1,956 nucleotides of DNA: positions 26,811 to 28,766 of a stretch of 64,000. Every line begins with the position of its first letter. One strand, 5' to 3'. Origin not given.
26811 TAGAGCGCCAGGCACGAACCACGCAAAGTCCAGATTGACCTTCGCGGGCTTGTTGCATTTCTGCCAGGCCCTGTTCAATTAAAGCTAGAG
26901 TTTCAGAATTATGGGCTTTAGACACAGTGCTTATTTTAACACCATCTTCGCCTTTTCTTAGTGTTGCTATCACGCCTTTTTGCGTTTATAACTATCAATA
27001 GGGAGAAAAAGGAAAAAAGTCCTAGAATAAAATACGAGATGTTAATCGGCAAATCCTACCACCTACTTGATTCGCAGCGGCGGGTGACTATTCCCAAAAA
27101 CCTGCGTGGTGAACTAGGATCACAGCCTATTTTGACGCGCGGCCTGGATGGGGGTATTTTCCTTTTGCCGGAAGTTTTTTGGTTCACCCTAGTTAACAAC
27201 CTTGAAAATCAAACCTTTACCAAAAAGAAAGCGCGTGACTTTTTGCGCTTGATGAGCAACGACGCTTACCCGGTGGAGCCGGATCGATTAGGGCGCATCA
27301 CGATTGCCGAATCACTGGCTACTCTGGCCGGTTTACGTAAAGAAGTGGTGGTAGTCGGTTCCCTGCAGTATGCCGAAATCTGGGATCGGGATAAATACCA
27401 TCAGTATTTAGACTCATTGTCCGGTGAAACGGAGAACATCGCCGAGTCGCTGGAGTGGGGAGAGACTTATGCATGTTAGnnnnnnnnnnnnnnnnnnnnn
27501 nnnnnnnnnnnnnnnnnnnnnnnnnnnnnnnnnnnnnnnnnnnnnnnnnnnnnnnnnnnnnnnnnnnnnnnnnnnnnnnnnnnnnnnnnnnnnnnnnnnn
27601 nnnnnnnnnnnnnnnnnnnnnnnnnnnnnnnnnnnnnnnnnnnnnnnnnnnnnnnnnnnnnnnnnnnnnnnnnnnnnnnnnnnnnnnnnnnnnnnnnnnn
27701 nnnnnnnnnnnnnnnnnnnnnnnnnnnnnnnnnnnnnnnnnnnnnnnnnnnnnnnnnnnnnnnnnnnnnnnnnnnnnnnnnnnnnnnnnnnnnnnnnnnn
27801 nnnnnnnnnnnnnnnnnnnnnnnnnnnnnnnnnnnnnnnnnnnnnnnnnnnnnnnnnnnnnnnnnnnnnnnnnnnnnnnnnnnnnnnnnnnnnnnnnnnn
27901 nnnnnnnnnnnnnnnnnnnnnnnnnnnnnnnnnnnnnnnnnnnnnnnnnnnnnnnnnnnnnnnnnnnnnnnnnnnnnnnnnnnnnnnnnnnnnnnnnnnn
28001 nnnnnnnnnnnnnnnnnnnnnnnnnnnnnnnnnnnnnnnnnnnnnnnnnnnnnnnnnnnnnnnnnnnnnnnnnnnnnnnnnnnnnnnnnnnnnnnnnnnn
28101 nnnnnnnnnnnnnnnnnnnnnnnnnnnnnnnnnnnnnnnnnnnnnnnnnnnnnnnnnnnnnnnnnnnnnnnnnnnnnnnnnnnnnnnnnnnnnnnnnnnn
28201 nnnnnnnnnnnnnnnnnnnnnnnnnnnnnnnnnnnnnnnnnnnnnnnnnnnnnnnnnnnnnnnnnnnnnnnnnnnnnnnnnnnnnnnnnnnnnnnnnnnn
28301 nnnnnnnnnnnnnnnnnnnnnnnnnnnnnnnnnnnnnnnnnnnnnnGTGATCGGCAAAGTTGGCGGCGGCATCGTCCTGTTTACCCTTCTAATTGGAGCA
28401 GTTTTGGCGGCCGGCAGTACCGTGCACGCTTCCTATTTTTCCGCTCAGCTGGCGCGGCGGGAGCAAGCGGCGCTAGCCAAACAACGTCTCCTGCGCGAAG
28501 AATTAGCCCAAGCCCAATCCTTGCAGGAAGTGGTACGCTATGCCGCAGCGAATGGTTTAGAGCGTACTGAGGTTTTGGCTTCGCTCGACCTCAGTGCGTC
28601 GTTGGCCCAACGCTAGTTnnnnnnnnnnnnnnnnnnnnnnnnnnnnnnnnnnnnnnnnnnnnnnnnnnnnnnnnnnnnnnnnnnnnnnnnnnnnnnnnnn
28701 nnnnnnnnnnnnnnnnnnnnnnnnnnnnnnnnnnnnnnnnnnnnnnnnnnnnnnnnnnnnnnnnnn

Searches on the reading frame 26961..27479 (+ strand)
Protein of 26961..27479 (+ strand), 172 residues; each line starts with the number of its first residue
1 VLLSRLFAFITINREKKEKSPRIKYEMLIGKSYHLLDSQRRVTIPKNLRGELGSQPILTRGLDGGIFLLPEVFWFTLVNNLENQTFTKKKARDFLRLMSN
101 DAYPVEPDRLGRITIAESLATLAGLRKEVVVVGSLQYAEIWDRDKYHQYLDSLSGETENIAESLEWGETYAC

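Call 4: search_protein_families(library=pfam, proteins=[window:26961-27479:+], max_evalue=0.01)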
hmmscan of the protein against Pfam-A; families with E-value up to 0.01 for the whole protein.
window:26961-27479:+ (172 aa): 1 family
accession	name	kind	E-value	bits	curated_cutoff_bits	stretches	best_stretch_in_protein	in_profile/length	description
PF02381.23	MraZ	-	1.8e-23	82.7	23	2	100-156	3-59/72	MraZ protein, putative antitoxin-like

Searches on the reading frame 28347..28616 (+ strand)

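Call 4: search_protein_families(library=pfam, proteins=[window:28347-28616:+], max_evalue=0.01)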
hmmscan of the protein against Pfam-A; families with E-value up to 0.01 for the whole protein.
window:28347-28616:+ (89 aa): 1 family
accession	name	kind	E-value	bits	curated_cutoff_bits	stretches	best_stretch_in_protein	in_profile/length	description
PF07862.16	Nif11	-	0.0011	19.7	23.8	1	42-74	12-44/48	Nif11 domain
